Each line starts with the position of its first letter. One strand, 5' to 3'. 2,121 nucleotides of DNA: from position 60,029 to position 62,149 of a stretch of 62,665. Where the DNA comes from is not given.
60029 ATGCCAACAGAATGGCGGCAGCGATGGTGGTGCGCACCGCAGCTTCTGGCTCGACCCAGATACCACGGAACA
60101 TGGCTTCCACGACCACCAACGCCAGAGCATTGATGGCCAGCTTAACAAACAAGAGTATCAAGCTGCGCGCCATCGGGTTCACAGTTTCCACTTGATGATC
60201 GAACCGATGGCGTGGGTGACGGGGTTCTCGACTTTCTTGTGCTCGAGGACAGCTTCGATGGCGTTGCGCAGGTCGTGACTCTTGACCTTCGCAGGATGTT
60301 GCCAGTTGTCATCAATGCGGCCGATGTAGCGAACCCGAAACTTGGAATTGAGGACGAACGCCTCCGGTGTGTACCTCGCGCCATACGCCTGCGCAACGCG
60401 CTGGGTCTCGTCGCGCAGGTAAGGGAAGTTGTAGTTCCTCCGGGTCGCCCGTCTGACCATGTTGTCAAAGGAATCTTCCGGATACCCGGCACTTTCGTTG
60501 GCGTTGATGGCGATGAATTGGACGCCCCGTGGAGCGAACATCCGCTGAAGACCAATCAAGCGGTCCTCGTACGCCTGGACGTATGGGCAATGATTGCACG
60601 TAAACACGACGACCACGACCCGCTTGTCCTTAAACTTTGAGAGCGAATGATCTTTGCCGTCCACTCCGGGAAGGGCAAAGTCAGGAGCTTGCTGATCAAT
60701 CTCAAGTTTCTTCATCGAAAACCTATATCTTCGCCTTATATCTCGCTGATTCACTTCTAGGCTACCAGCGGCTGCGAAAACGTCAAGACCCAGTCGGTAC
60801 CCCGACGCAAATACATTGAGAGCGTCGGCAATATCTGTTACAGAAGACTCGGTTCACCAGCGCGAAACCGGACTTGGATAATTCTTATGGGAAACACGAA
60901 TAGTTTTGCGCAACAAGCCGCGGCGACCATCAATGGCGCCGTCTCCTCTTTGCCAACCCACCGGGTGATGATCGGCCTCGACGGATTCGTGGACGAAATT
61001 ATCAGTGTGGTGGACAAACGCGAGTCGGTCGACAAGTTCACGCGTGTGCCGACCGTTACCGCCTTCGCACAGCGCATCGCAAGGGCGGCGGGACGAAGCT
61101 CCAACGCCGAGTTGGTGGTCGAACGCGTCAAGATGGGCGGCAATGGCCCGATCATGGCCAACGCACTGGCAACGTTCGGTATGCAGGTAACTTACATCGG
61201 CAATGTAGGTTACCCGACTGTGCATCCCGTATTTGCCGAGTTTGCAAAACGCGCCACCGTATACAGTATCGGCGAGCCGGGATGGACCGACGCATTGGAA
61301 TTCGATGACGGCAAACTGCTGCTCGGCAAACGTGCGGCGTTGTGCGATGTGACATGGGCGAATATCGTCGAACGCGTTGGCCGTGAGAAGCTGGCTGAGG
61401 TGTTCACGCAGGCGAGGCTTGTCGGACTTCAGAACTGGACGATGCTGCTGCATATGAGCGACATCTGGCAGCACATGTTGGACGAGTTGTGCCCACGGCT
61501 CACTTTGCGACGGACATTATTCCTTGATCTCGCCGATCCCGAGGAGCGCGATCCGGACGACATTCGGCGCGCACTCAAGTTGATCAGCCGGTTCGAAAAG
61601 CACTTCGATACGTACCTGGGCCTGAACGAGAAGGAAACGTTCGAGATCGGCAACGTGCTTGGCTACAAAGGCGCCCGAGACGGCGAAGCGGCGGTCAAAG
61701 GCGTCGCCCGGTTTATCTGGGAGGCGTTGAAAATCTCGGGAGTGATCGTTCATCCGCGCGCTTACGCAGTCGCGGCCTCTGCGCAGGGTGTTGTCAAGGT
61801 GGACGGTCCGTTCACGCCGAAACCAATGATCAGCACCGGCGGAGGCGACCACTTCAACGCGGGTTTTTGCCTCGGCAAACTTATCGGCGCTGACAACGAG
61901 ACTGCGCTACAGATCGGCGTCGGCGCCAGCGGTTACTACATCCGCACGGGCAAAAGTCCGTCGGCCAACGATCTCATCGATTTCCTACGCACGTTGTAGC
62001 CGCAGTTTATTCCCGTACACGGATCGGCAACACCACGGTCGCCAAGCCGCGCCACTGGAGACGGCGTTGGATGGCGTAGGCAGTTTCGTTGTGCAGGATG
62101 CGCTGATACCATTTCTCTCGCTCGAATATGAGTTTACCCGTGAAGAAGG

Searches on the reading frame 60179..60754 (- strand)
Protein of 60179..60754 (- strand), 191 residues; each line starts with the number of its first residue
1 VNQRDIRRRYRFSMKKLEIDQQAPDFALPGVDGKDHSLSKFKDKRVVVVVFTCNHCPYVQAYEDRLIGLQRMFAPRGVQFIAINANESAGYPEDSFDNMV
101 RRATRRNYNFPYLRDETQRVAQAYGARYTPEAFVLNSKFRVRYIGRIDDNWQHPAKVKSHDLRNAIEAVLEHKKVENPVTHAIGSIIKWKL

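Call 28: search_protein_families(library=pfam, proteins=[window:60179-60754:-], max_evalue=0.001)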
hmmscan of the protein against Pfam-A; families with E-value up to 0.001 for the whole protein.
window:60179-60754:- (191 aa): 4 families
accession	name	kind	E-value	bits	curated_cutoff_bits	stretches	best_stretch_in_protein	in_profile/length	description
PF00578.27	AhpC-TSA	-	4.1e-22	78.9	26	1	19-143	1-123/124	AhpC/TSA family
PF08534.16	Redoxin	-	9.8e-21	74.5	26.6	1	21-152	4-139/148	Redoxin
PF13905.12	Thioredoxin_8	-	7.9e-09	36.2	27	1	45-139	2-92/94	Thioredoxin-like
PF13098.12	Thioredoxin_2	-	2.1e-05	25.3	27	1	42-141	3-87/104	Thioredoxin-like domain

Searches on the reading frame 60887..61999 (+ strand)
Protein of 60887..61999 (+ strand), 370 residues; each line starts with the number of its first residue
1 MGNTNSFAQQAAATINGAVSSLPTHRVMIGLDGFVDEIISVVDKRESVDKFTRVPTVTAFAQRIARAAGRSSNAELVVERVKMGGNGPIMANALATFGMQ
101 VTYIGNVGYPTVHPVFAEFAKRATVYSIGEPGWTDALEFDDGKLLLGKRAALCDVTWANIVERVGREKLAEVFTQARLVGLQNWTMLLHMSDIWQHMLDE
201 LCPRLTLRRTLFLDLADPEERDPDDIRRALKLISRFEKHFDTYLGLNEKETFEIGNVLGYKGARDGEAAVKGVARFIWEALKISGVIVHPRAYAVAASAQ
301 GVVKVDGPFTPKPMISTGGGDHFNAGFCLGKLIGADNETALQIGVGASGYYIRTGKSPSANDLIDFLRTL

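Call 28: search_protein_families(library=pfam, proteins=[window:60887-61999:+], max_evalue=0.001)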
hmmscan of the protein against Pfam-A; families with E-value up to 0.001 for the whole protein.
window:60887-61999:+ (370 aa): 3 families
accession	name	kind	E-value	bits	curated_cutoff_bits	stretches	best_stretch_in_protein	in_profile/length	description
PF25270.1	Khk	-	3.2e-66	224.4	35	1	20-367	18-362/365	Prokaryotic ketohexokinase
PF00294.29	PfkB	-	1.1e-05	25.3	25.8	0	294-350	232-288/302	pfkB family carbohydrate kinase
PF04587.20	ADP_PFK_GK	-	0.00027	20.2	27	0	75-118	80-122/430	ADP-specific Phosphofructokinase/Glucokinase conserved region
